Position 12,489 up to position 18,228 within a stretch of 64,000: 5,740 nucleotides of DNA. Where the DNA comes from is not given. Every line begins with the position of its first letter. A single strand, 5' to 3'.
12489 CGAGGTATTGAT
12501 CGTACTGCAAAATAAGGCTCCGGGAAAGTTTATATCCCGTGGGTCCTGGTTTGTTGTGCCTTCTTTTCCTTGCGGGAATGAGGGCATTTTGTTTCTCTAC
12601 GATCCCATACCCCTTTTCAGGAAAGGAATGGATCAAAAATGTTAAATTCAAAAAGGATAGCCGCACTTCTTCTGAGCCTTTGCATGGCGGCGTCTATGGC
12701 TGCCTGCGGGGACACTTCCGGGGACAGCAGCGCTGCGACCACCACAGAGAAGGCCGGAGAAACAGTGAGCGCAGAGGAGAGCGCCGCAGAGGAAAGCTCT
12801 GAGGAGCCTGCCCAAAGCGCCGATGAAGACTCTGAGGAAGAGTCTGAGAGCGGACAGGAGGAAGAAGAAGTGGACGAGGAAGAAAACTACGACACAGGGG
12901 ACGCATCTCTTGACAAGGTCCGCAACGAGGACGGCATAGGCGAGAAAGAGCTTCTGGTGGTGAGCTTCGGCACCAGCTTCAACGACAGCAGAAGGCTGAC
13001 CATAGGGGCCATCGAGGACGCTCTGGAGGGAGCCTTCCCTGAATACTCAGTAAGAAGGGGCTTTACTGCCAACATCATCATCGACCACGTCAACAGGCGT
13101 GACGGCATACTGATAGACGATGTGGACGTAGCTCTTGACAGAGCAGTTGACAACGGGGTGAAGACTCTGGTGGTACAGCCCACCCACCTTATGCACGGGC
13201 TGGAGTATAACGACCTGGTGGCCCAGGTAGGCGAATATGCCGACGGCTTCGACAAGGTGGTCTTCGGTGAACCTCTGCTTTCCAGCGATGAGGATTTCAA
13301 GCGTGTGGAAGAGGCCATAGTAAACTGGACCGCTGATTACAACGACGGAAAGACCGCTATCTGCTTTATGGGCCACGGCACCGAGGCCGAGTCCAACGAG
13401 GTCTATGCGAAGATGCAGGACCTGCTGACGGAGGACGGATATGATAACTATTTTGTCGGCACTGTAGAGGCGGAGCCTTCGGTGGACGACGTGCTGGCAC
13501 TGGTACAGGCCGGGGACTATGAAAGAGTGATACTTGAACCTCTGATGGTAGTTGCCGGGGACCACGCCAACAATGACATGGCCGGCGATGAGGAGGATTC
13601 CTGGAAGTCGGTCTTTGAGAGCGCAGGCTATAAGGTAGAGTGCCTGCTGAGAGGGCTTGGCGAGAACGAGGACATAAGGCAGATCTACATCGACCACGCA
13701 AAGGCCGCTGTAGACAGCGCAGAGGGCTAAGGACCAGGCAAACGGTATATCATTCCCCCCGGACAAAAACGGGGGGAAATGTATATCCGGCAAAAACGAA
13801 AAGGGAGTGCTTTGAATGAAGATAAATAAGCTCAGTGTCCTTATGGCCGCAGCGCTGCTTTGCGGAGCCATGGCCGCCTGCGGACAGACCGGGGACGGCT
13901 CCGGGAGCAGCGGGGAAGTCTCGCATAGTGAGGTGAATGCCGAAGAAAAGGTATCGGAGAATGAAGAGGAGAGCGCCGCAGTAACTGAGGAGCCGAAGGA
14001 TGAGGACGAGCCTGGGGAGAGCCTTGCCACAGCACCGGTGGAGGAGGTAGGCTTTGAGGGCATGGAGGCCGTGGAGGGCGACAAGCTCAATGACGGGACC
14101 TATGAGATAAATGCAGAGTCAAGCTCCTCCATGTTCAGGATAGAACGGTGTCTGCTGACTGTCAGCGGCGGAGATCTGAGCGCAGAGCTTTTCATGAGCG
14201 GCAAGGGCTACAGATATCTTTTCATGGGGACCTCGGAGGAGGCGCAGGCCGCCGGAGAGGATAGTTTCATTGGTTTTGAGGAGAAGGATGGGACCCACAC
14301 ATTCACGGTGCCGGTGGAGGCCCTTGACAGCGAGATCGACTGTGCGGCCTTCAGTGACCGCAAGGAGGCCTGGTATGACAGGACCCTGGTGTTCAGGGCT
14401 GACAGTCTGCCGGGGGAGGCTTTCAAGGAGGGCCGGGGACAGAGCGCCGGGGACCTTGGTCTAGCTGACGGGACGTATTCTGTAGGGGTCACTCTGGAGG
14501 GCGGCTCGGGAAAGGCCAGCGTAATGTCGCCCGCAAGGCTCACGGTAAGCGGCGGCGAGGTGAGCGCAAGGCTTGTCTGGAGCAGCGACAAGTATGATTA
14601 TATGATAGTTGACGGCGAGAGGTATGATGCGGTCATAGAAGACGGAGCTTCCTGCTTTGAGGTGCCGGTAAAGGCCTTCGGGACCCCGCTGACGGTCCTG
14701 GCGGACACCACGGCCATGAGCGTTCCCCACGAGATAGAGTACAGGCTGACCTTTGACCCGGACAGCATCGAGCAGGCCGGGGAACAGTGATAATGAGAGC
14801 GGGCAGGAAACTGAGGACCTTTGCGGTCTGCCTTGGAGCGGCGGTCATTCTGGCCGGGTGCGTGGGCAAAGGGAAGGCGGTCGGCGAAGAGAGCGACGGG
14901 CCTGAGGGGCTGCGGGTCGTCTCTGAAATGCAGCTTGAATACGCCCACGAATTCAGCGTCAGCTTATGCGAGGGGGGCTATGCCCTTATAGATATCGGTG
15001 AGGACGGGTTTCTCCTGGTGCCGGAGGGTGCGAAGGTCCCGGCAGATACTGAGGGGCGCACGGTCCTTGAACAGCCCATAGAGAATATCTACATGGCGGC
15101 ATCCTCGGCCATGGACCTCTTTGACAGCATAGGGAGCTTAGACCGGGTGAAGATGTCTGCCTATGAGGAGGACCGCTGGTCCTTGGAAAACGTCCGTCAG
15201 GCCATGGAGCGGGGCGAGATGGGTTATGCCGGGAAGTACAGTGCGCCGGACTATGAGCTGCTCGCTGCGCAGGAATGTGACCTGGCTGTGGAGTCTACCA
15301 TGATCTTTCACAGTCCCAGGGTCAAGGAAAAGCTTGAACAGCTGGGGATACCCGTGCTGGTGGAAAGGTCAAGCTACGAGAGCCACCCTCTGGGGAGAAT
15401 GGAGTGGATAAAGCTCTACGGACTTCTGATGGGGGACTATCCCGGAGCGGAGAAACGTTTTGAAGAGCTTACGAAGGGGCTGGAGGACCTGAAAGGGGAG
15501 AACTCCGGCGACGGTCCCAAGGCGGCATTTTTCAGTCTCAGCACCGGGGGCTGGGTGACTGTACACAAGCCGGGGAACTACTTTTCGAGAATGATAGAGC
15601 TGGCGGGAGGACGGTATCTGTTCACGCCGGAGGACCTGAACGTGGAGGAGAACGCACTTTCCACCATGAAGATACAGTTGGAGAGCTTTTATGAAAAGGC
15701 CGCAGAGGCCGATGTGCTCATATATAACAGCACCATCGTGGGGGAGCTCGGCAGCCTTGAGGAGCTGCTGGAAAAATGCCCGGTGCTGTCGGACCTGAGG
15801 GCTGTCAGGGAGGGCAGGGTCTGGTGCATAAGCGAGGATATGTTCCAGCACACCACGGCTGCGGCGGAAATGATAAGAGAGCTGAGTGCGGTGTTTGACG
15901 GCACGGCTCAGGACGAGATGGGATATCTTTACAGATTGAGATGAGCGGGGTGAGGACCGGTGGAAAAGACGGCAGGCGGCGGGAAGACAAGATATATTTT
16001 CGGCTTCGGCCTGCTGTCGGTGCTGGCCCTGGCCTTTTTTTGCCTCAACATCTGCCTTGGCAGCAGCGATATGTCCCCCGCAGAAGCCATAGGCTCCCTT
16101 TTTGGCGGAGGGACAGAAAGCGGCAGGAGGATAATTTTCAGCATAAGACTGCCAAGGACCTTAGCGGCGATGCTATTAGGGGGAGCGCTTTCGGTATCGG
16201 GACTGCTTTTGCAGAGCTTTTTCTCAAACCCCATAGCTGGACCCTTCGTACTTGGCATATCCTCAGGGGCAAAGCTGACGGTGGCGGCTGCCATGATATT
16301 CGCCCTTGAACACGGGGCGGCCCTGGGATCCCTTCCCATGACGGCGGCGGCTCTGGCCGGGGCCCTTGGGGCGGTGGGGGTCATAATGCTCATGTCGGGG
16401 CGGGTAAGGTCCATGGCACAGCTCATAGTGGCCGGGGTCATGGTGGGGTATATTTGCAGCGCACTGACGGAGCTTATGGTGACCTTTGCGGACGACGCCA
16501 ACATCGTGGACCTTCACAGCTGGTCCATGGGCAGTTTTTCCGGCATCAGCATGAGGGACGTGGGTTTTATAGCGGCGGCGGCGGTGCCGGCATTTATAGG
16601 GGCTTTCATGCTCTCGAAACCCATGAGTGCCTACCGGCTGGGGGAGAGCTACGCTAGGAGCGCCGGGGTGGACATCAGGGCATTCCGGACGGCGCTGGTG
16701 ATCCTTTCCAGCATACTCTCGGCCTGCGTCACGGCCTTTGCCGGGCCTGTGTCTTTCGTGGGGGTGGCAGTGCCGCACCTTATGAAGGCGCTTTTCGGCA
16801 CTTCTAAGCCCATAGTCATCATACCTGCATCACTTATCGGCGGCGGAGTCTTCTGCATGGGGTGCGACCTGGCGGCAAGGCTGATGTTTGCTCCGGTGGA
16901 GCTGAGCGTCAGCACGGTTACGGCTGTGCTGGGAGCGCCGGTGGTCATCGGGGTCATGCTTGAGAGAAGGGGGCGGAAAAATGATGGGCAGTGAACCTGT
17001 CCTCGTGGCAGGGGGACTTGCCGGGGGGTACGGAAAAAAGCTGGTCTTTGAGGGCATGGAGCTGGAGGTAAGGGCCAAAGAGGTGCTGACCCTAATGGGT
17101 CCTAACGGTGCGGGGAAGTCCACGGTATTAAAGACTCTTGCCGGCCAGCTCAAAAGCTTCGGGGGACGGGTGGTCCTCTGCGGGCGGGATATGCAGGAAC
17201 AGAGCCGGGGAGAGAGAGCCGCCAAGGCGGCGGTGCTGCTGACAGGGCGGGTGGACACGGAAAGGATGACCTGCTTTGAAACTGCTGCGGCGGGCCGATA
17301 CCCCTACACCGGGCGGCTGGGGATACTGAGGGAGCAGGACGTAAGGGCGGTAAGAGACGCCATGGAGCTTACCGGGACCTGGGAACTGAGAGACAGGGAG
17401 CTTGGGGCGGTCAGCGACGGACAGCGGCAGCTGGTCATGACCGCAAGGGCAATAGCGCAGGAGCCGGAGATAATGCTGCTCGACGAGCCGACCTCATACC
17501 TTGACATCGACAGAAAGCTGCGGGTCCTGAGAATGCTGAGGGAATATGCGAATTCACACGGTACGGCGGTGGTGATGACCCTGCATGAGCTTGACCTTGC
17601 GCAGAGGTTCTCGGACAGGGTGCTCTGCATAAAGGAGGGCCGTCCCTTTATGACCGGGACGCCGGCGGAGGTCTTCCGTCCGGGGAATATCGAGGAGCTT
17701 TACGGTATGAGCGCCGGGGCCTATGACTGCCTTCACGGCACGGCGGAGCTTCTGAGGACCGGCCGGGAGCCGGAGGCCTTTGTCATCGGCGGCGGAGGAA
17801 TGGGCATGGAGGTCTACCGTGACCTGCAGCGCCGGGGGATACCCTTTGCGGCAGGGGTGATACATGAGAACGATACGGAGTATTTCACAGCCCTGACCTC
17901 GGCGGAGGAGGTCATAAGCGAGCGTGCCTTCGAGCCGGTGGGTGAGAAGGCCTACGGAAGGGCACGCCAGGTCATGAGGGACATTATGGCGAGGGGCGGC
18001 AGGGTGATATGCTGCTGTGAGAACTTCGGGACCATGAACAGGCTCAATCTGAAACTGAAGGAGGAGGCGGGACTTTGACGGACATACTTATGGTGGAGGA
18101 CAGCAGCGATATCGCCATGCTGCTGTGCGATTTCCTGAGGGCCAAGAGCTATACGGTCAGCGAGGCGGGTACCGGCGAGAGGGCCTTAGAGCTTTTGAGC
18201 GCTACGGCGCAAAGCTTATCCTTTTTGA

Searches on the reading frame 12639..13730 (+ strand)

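Call 71: search_protein_families(library=pfam, proteins=[window:12639-13730:+], max_evalue=0.00001)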
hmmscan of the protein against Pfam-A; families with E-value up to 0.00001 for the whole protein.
window:12639-13730:+ (363 aa): 2 families
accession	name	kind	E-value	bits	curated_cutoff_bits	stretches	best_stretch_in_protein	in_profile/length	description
PF06180.16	CbiK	-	7.8e-82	274.9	26.2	1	103-358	1-261/262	Cobalt chelatase (CbiK)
PF01903.22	CbiX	-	4.2e-09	37.1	22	0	246-316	1-74/106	CbiX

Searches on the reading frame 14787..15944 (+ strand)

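Call 71: search_protein_families(library=pfam, proteins=[window:14787-15944:+], max_evalue=0.00001)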
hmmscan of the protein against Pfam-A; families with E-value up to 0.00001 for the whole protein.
window:14787-15944:+ (385 aa): 1 family
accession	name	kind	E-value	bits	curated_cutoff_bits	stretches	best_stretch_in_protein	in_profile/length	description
PF01497.23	Peripla_BP_2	-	2.4e-20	73.4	27.5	1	105-350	5-233/235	Periplasmic binding protein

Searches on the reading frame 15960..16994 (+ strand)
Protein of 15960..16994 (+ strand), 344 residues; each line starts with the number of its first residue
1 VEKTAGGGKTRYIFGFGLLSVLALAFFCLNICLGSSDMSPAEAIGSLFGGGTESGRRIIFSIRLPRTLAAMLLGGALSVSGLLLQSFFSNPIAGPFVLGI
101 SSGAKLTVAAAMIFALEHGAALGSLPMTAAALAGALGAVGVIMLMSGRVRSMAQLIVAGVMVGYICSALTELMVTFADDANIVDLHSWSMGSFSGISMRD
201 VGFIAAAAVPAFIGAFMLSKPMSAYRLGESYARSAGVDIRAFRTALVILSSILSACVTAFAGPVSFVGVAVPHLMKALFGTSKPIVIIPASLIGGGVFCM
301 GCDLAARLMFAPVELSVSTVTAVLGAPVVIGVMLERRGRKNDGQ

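Call 71: search_protein_families(library=pfam, proteins=[window:15960-16994:+], max_evalue=0.00001)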
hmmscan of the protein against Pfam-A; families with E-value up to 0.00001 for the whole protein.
window:15960-16994:+ (344 aa): 1 family
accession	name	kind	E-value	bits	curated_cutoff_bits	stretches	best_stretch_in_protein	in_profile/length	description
PF01032.23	FecCD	-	8.2e-76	255.4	26.5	1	23-333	2-309/311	FecCD transport family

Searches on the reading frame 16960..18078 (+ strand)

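Call 71: search_protein_families(library=pfam, proteins=[window:16960-18078:+], max_evalue=0.00001)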
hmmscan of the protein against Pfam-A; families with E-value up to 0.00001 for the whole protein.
window:16960-18078:+ (372 aa): 2 families
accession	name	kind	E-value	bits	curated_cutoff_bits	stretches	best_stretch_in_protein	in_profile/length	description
PF00005.33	ABC_tran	-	6.6e-27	95.2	25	1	31-179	2-137/137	ABC transporter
PF13304.12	AAA_21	-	1.1e-08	36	27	0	147-207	234-296/304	AAA domain, putative AbiEii toxin, Type IV TA system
